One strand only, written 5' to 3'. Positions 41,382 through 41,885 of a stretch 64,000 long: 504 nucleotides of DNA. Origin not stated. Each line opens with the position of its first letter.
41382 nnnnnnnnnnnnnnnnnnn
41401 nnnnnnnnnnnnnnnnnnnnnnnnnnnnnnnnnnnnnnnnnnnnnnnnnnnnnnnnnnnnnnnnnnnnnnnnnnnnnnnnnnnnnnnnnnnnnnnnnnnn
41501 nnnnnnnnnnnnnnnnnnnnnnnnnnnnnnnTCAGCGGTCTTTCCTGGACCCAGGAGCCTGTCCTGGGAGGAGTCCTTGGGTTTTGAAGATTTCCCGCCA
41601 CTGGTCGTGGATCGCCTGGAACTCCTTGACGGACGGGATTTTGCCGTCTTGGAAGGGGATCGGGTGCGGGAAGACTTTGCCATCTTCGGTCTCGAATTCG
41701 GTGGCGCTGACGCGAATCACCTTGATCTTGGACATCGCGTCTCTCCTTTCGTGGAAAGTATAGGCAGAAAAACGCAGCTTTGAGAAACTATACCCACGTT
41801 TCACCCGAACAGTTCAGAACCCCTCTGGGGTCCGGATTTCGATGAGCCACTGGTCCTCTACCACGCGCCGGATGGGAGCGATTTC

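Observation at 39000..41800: IS607-like element with an extra 83-aa ORF between tnpA and tnpB, plus a palindrome at the omega-RNA end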

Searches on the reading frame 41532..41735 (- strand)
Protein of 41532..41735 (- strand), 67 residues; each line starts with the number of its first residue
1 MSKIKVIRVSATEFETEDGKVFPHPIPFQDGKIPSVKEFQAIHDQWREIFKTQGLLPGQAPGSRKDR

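Call 31: search_protein_families(library=pfam, proteins=[window:41532-41735:-], max_evalue=1)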
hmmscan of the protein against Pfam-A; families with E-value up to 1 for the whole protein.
window:41532-41735:- (67 aa): 0 families

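Call 32: find_homologous_proteins(query=window:41532-41735:-, max_evalue=0.001)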
Query window:41532-41735:- (67 aa): 3 proteins with E <= 0.001 among 3 candidates.
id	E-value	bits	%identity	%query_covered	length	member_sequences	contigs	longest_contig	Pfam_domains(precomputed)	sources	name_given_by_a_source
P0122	2.1e-33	130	91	100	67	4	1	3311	-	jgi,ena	-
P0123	1.0e-31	125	87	100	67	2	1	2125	-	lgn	-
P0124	1.5e-31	125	87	100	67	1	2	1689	-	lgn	-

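Call 50: predict_structure(alignment_id=A3)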
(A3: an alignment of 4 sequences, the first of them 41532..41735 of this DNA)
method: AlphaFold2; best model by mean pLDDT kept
length: 67 residues; sequences in the alignment: 4
mean_pLDDT: 58.8   pTM: 0.30
mean pLDDT of the five models: 58.8, 58.4, 57.1, 53.2, 52.9
residues with pLDDT >= 90: 0; 70-90: 5; 50-70: 50; < 50: 12
segments of 3 or more residues with pLDDT < 50: 59-67
pLDDT, mean of each block of 10 residues (from residue 1): 57 65 58 62 69 55 41
secondary structure, 60 per line:
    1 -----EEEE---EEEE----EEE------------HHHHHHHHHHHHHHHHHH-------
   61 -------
elements in order: E6-9 E13-16 E21-23 H36-53

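Call 68: search_protein_families(library=phrogs, proteins=[window:41532-41735:-], max_evalue=0.1)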
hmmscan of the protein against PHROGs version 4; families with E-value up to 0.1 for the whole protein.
window:41532-41735:- (67 aa): 0 families

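Call 70: find_related_loci(query=A4, collection=viral_contigs, flank=3500)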
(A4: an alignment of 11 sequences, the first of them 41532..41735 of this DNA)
Query A4 (67 aa) in viral_contigs; peptide patterns used: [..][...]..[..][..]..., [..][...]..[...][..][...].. (x = any residue, [..] = any of these).
35 stretches matched a pattern; 15 encode a relative of the query (tblastn E <= 1e-3); 15 distinct loci.
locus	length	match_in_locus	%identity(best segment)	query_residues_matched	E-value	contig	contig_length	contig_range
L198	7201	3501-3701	88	1-67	6e-38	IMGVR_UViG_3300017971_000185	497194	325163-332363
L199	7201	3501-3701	88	1-67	6e-38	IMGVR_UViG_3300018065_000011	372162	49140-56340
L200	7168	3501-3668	50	1-56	5e-19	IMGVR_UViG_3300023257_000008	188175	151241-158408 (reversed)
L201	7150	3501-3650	52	1-50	2e-17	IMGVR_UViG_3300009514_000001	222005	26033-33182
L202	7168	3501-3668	50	1-56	6e-17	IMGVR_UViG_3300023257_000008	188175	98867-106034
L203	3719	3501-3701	49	1-62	6e-17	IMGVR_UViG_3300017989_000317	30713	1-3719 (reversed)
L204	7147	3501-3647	49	6-56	4e-14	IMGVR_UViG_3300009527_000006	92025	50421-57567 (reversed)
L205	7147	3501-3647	47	6-56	1e-13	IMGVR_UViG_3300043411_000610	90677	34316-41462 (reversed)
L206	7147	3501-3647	47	6-56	1e-13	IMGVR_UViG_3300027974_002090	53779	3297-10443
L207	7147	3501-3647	47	6-56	1e-13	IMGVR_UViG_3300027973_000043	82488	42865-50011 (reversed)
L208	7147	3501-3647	47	6-56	1e-13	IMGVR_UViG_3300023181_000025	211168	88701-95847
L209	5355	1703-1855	49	3-55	3e-13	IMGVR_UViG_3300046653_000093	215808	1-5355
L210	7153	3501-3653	49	3-55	3e-13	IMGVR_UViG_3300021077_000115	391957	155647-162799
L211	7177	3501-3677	32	2-67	5e-11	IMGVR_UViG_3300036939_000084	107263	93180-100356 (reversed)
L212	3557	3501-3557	79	3-21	1e-5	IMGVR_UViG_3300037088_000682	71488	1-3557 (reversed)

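Call 73: search_protein_families(library=pfam, proteins=[L206:4284-5009:+, L208:4284-4991:+, L201:4326-5048:+, L205:3655-4632:+, L205:5204-6259:+, L205:6256-7011:+, L204:4232-5263:+, L204:5260-5838:+, L206:4988-6226:+, L211:4287-5486:+], max_evalue=0.001)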
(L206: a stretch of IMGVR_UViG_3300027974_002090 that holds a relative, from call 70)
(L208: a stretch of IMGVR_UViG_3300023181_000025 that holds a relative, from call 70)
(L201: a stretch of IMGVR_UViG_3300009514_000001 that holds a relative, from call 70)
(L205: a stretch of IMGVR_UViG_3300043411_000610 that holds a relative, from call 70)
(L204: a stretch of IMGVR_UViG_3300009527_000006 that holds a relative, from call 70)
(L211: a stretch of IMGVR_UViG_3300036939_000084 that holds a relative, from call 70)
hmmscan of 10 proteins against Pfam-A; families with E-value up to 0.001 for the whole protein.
L206:4284-5009:+ (241 aa): 1 family
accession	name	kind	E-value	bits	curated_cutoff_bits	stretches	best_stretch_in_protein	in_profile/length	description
PF01555.25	N6_N4_Mtase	-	2.4e-30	106.6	26.7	1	22-236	1-219/221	DNA methylase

L208:4284-4991:+ (235 aa): 1 family
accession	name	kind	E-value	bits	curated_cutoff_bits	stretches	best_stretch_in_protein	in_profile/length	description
PF01555.25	N6_N4_Mtase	-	1.6e-29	103.9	26.7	1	22-229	1-218/221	DNA methylase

L201:4326-5048:+ (240 aa): 1 family
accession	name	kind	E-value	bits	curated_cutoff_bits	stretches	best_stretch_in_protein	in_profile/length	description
PF02086.21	MethyltransfD12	-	9.1e-06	26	22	0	21-71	17-69/253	D12 class N6 adenine-specific DNA methyltransferase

L205:3655-4632:+ (325 aa): 1 family
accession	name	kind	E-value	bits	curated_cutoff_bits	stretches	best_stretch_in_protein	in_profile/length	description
PF00145.23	DNA_methylase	-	1.2e-42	147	22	1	10-318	2-322/324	C-5 cytosine-specific DNA methylase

L205:5204-6259:+ (351 aa): 2 families
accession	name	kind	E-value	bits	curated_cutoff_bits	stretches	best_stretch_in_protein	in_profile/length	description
PF14528.11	LAGLIDADG_3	-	2.1e-08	34.8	22.5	0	208-229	4-25/82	LAGLIDADG-like domain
PF00961.24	LAGLIDADG_1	-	0.00043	21.6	23.1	0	212-300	2-96/102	LAGLIDADG endonuclease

L205:6256-7011:+ (251 aa): 1 family
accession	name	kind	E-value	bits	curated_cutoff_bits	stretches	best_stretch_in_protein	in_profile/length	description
PF01555.25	N6_N4_Mtase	-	1.3e-32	113.9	26.7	1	22-246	1-219/221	DNA methylase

L204:4232-5263:+ (343 aa): 1 family
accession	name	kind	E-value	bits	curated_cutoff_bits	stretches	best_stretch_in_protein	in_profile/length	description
PF14528.11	LAGLIDADG_3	-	6.5e-06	26.8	22.5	0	175-193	4-22/82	LAGLIDADG-like domain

L204:5260-5838:+ (192 aa): 1 family
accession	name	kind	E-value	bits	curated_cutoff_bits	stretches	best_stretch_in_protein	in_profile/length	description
PF01555.25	N6_N4_Mtase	-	9.8e-13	49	26.7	1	22-138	1-110/221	DNA methylase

L206:4988-6226:+ (412 aa): 3 families
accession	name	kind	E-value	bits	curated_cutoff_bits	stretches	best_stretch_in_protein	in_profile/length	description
PF01385.25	OrfB_IS605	-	2.1e-34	118.7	30.5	1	174-289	1-119/120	Probable transposase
PF07282.18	Cas12f1-like_TNB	-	2.3e-20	72.9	26.3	1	303-368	3-60/60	Cas12f1-like, TNB domain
PF12323.14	HTH_OrfB_IS605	-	9.7e-15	54.2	21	1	7-52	1-46/47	Helix-turn-helix domain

L211:4287-5486:+ (399 aa): 2 families
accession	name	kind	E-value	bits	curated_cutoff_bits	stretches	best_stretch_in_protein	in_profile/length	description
PF01385.25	OrfB_IS605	-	1.2e-17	64.6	30.5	1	167-279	2-116/120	Probable transposase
PF07282.18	Cas12f1-like_TNB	-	2e-10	41.1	26.3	1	301-372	1-60/60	Cas12f1-like, TNB domain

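Call 87: search_solved_structures(query=A4, max_evalue=10, show_alignments=3)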
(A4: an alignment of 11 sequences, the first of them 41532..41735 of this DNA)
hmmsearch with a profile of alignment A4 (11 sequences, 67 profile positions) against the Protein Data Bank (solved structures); distinct sequences matched with E-value up to 10: 8.
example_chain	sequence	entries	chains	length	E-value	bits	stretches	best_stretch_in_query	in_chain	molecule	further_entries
1nzi_A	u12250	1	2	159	0.031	17.1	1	15-52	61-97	Complement C1s component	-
4lmf_A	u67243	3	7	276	0.068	16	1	15-52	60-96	Complement C1s subcomponent heavy chain | Complement C1s subcomponent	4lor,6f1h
6f1c_D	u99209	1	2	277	0.069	16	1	15-52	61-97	Complement C1s subcomponent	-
9x1h_B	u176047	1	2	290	0.073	15.9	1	15-52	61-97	Complement C1s subcomponent heavy chain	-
3g7x_A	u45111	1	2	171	0.86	12.5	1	13-47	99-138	Female-specific histamine-binding protein 2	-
3gaq_A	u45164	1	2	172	0.87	12.5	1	13-47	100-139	Female-specific histamine-binding protein 2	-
1qft_A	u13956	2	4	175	0.9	12.4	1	13-47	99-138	PROTEIN (FEMALE-SPECIFIC HISTAMINE BINDING PROTEIN 2)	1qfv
4psl_A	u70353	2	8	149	0.96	12.3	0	2-22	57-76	ssDNA binding protein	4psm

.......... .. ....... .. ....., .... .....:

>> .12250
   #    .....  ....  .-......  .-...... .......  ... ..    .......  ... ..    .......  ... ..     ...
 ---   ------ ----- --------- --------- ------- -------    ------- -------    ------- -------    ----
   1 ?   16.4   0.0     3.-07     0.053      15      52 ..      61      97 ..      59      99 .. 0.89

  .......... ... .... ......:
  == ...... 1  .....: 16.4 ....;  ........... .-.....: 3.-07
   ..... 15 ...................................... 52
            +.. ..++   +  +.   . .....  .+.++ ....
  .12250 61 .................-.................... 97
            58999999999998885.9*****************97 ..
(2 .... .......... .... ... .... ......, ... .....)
